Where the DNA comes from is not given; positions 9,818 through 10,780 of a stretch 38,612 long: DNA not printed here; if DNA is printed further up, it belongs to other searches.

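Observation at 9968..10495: C-terminal HEPN-like module (RNTAAH) on the McrC-like protein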

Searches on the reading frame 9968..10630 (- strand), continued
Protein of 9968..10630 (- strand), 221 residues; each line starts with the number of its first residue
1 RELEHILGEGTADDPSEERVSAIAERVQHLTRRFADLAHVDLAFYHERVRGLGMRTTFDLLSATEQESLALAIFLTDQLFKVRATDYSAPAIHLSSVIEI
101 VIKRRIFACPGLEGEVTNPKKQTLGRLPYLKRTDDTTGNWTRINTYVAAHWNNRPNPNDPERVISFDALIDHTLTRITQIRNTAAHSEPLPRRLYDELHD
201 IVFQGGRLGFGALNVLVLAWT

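Call 51: find_encoding_contigs(protein=P0200, flank=8000, max_places=2)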
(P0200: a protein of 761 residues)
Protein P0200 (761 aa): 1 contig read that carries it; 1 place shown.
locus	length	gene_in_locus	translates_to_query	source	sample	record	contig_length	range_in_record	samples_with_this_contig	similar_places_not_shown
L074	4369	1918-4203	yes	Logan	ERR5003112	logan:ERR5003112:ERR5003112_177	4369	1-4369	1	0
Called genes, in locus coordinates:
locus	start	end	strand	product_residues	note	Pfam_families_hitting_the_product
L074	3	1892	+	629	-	?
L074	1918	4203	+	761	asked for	-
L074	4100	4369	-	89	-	?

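Call 53: search_solved_structures(query=A4, max_evalue=10, show_alignments=4)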
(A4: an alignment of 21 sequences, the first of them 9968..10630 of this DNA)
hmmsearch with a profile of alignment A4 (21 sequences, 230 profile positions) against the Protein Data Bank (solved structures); distinct sequences matched with E-value up to 10: 7.
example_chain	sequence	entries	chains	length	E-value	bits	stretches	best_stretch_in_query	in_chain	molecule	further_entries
1enw_A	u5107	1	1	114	0.61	12.9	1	40-92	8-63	TRANSCRIPTION ELONGATION FACTOR S-II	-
6pfp_A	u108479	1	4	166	0.61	12.9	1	5-73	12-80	Myosin-7 fused to GP7 and EB1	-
1izm_A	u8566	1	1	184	0.82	12.5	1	5-45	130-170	HYPOTHETICAL PROTEIN HI0817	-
4xa6_A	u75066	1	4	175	3.1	10.6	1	5-75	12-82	Gp7-MYH7(1777-1855)-EB1 chimera protein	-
5cwh_A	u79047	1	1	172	4.1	10.2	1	10-59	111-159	Designed helical repeat protein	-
7mwr_B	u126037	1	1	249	4.6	10.1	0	8-67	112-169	LHD101B4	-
5cwb_A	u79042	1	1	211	6.5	9.6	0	5-50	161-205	Designed helical repeat protein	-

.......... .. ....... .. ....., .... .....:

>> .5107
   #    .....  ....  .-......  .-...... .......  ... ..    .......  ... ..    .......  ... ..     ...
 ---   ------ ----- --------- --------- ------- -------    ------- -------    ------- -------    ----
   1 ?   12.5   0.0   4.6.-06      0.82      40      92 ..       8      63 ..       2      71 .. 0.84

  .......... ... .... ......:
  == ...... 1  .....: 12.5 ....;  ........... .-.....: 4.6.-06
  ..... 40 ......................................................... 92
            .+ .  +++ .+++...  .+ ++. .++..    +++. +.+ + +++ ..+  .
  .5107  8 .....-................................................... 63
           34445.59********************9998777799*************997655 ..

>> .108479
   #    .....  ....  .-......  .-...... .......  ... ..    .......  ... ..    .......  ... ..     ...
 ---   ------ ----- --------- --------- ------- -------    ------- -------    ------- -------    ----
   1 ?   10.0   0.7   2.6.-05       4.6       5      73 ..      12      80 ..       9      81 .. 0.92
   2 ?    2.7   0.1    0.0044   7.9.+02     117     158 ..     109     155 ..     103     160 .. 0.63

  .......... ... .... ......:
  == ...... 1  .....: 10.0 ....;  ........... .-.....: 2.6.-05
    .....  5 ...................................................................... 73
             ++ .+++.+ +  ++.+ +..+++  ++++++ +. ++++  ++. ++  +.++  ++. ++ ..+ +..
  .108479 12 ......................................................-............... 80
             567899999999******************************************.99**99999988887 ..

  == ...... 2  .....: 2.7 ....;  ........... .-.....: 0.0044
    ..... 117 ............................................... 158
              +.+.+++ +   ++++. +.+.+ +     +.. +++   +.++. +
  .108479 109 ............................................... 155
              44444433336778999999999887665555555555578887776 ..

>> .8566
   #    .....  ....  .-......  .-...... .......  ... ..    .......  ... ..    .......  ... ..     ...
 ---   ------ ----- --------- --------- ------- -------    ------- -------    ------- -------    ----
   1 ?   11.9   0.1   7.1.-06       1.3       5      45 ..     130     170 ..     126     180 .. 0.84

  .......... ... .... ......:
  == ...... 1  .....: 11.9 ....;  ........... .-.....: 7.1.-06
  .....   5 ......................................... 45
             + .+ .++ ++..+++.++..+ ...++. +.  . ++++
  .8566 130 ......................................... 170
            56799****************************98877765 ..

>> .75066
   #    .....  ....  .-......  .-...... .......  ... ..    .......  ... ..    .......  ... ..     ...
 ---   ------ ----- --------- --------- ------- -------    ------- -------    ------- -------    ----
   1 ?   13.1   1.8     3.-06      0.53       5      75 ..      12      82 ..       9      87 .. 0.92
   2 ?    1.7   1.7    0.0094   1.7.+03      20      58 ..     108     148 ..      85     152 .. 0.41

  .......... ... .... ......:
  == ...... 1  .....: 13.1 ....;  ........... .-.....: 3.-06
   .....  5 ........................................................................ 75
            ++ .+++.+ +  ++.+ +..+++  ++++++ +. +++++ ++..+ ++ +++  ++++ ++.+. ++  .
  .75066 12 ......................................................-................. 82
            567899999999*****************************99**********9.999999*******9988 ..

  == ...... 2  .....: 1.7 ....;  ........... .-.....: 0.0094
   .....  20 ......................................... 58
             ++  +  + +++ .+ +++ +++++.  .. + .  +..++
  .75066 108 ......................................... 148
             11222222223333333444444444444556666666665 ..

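Call 54: list_cluster_members(proteins=[P0195, P0206, P0210, P0230, P0237, P0208, P0236, P0253, P0221, P0183])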
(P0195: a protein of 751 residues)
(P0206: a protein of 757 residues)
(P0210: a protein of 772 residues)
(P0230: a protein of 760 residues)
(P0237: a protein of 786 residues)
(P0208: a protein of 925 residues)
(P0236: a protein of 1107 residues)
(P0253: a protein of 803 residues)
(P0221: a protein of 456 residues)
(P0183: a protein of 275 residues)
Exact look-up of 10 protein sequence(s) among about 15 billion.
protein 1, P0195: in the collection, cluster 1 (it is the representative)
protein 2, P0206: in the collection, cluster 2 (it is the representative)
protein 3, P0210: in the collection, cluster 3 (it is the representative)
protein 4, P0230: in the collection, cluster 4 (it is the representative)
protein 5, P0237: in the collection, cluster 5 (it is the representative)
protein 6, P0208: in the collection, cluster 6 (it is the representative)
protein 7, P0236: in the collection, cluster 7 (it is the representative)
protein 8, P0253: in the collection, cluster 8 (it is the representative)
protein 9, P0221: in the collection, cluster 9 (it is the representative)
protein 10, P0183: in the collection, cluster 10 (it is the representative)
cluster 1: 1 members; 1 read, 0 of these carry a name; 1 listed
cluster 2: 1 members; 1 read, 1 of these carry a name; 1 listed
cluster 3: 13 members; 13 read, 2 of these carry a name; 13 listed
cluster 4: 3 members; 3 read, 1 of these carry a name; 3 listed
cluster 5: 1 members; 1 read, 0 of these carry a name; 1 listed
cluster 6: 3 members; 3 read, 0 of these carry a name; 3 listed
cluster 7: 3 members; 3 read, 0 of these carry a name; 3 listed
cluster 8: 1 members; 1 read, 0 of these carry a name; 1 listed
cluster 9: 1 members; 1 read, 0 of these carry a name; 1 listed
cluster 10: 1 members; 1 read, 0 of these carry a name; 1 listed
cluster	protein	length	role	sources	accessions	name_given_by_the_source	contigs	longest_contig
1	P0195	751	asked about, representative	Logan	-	-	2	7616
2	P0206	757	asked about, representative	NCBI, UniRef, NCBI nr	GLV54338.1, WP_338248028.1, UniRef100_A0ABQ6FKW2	hypothetical protein KDH_11860 [Dictyobacter sp. S3.2.2.5] | Uncharacterized protein n=1 Tax=Dictyobacter halimunensis TaxID=3026934 ...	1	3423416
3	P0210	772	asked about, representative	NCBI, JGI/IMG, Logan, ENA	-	-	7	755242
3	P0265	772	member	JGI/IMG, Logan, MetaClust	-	\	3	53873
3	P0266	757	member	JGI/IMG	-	hypothetical protein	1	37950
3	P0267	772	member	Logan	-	-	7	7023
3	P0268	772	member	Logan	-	-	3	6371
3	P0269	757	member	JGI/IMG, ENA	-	-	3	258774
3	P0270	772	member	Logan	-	-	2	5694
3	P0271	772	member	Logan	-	-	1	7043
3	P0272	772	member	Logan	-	-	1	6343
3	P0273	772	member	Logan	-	-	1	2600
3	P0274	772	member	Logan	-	-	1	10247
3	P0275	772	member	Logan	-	-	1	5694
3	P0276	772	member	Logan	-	-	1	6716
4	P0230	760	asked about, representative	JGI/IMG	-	hypothetical protein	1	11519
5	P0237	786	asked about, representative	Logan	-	-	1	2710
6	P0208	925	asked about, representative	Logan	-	-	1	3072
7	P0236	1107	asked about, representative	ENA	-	-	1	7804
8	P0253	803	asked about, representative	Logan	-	-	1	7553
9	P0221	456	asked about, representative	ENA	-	-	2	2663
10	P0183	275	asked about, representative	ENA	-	-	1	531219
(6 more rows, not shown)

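Call 55: find_homologous_proteins(query=A4, max_evalue=10)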
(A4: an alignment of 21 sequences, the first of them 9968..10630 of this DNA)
Query A4 (21 sequences) (221 aa, profile of the alignment): 76 proteins with E <= 10 among 4507 candidates.
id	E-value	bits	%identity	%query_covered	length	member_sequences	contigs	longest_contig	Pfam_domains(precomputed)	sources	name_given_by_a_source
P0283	3.0e-61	225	53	99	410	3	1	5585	-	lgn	-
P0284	1.9e-58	216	52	100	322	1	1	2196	-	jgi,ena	-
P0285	3.7e-58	215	69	100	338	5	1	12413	-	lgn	-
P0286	4.1e-58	215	50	100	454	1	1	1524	-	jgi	jgi:hypothetical protein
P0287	5.2e-58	214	53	100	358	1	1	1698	-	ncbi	-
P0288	7.9e-58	214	50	100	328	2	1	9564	-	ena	-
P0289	8.1e-58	214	43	94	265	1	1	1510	-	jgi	jgi:hypothetical protein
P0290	1.2e-57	213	46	99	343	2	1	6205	-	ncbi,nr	ncbi:MAG: hypothetical protein HC893_05965, partial [Chloroflexaceae bacterium]|nr:hypothetical prot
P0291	2.2e-57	212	69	100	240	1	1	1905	-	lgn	-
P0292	6.6e-57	211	68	100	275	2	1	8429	-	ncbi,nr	ncbi:MAG TPA: hypothetical protein PKC19_16050, partial [Roseiflexaceae bacterium]|nr:hypothetical p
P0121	8.7e-55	204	48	100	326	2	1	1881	-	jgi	jgi:hypothetical protein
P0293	9.2e-54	201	45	100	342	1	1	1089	-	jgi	jgi:hypothetical protein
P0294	1.2e-53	200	46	99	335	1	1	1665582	-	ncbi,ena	-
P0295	9.5e-53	197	43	100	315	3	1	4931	-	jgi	jgi:hypothetical protein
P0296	2.3e-52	196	51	87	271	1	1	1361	-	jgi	jgi:hypothetical protein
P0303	1.3e-42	164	23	39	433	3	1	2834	-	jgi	-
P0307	9.4e-40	155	22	72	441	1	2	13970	PF18731.7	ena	-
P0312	7.3e-39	152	27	23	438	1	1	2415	-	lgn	-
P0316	2.4e-37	147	26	23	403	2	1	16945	-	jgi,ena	-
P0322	1.2e-35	141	32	14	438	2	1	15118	-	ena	-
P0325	2.5e-34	137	28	11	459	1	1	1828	-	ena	-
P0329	3.0e-32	130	-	-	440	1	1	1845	-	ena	-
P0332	1.1e-24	105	29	15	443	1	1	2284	-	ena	-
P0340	2.6e-20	91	-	-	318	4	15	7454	-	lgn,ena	-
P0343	2.9e-19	88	-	-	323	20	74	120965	-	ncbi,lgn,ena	-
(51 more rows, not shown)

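Call 56: search_protein_families(library=pfam, proteins=[P0307, P0303, P0312, P0316, P0322, P0325, P0329, P0332, P0343, P0340], max_evalue=0.05)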
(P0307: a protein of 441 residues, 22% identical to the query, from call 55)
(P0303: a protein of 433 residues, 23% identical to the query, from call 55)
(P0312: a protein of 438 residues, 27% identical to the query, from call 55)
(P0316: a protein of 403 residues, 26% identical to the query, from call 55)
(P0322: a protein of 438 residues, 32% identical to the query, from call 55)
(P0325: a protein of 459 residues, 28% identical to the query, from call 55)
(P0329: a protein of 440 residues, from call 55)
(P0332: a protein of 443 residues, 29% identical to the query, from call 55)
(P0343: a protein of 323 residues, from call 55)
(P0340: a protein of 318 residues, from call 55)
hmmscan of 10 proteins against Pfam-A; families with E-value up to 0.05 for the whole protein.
P0307 (441 aa): 4 families
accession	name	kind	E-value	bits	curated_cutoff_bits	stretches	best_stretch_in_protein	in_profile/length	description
PF18731.6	HEPN_Swt1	-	5.3e-06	27.1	27.5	1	74-107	69-102/115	Swt1-like HEPN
PF13643.11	DUF4145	-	5.2e-05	23.7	23.1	0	44-104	22-79/88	Domain of unknown function (DUF4145)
PF09509.15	Hypoth_Ymh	-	0.038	14.3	25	0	399-431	84-115/119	Protein of unknown function (Hypoth_ymh)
PF05168.19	HEPN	-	0.047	14.3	22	0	361-432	52-114/117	HEPN domain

P0303 (433 aa): 2 families
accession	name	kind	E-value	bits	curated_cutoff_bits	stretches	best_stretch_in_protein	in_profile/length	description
PF18731.6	HEPN_Swt1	-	0.0018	18.9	27.5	0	55-87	68-100/115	Swt1-like HEPN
PF13643.11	DUF4145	-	0.0033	17.9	23.1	0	54-89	46-82/88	Domain of unknown function (DUF4145)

P0312 (438 aa): 3 families
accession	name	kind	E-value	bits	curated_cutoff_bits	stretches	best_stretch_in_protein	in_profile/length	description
PF05168.19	HEPN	-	0.0034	18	22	0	11-86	2-79/117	HEPN domain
PF13643.11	DUF4145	-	0.0083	16.6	23.1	0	68-99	42-74/88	Domain of unknown function (DUF4145)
PF18731.6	HEPN_Swt1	-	0.03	15.1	27.5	0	389-420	78-105/115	Swt1-like HEPN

P0316 (403 aa): 1 family
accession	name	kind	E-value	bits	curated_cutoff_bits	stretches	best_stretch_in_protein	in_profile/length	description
PF19034.5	RnlA-toxin_DBD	-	0.0034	18.2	27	1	201-262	4-61/125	RNase LS, bacterial toxin DBD domain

P0322 (438 aa): 2 families
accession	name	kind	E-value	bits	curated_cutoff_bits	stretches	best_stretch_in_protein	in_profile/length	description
PF19034.5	RnlA-toxin_DBD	-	0.014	16.2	27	1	238-309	6-74/125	RNase LS, bacterial toxin DBD domain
PF23204.1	KIF21A_2nd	-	0.016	15.9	27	0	375-412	47-84/90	KIF21A-like domain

P0325 (459 aa): 0 families

P0329 (440 aa): 4 families
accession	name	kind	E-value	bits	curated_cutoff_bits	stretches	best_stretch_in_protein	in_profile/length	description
PF04552.19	Sigma54_DBD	-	0.0046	17.1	22.8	1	146-228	5-91/160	Sigma-54, DNA binding domain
PF19034.5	RnlA-toxin_DBD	-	0.018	15.8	27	0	249-311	5-63/125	RNase LS, bacterial toxin DBD domain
PF13643.11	DUF4145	-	0.029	14.9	23.1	0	64-105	39-79/88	Domain of unknown function (DUF4145)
PF25151.1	TPR_Trm732_C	-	0.05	13.9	27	0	121-154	33-66/159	Trm732, C-terminal TPR repeats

P0332 (443 aa): 3 families
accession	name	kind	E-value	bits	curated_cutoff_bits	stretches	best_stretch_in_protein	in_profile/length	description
PF04286.17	DUF445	-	0.0035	17.7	33.8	1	189-280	209-305/368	Protein of unknown function (DUF445)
PF19034.5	RnlA-toxin_DBD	-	0.0047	17.7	27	1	244-310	3-66/125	RNase LS, bacterial toxin DBD domain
PF02252.23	PA28_C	-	0.03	14.5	20.9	0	248-295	56-103/145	Proteasome activator PA28, C-terminal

P0343 (323 aa): 5 families
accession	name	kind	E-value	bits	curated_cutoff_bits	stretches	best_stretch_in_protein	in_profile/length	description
PF04201.20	TPD52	-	0.0037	17.9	25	1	5-46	4-45/108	Tumour protein D52 family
PF07851.19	TMEM120A-B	-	0.014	15.1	29.8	1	5-109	2-105/324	TMEM120A/B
PF20570.3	DUF6779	-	0.037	15.1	28.1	0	4-30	63-89/108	Domain of unknown function (DUF6779)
PF16515.11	HIP1_clath_bdg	-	0.038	14.8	28.8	1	3-42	50-89/99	Clathrin-binding domain of Huntingtin-interacting protein 1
PF25366.1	RUFY4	-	0.041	14.6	27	1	3-41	21-59/90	RUFY4-like domain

P0340 (318 aa): 0 families

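Call 61: search_protein_families(library=ncbifam, alignment_id=A4, max_evalue=1)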
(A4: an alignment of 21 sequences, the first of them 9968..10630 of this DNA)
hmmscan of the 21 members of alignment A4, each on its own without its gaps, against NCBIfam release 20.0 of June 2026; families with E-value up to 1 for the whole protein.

A. member 1, window:9968-10630:- (221 aa): 0 families

B. families by the number of members that match (of 21 scanned): 13 families
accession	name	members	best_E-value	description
NF041917.1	HP0729_fam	9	9e-12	HP0729 family protein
TIGR04354.1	amphi-Trp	1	0.002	amphi-Trp domain-containing protein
NF049879.1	AcerHdlse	1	0.003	aceric acid hydrolase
NF006151.0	PRK08296.1-3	1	0.0038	hypothetical protein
NF045556.1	TbtD_PbtD_pyrid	1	0.021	thiopeptide maturation pyridine synthase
NF041418.1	MbpA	1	0.021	mobilization protein MbpA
NF041124.1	CoaD_Thcocales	1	0.031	phosphopantetheine adenylyltransferase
NF006405.0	PRK08652.1-3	1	0.046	acetylornithine deacetylase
NF038188.1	cas13A_C2c2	1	0.063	type VI-A CRISPR-associated RNA-guided ribonuclease Cas13a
NF047368.1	collar_FlbB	1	0.076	periplasmic-type flagellar collar protein FlbB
NF002969.0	PRK03643.1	1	0.1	tagaturonate reductase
NF007836.1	PRK10548.1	1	0.16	flagella biosynthesis regulatory protein FliT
TIGR03142.1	cytochro_ccmI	1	0.19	c-type cytochrome biogenesis protein CcmI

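Call 62: search_protein_families(library=phrogs, alignment_id=A4, max_evalue=1)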
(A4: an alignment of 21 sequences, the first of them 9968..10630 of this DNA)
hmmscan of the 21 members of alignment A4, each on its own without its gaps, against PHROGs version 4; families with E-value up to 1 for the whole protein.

A. member 1, window:9968-10630:- (221 aa): 0 families

B. families by the number of members that match (of 21 scanned): 26 families (the first 25 are shown)
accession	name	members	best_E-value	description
phrog_24958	-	1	0.0042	-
phrog_15688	-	1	0.012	-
phrog_12042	-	1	0.023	-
phrog_3180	-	1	0.027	Arc-like repressor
phrog_2158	-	1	0.028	abortive infection resistance protein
phrog_22325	-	1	0.036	-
phrog_27307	-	1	0.054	-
phrog_35584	-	1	0.063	-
phrog_3715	-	1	0.078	-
phrog_36749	-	1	0.1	-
phrog_26811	-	1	0.11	-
phrog_11030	-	1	0.12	-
phrog_9202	-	1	0.13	-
phrog_35733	-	1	0.15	-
phrog_19505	-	1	0.16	-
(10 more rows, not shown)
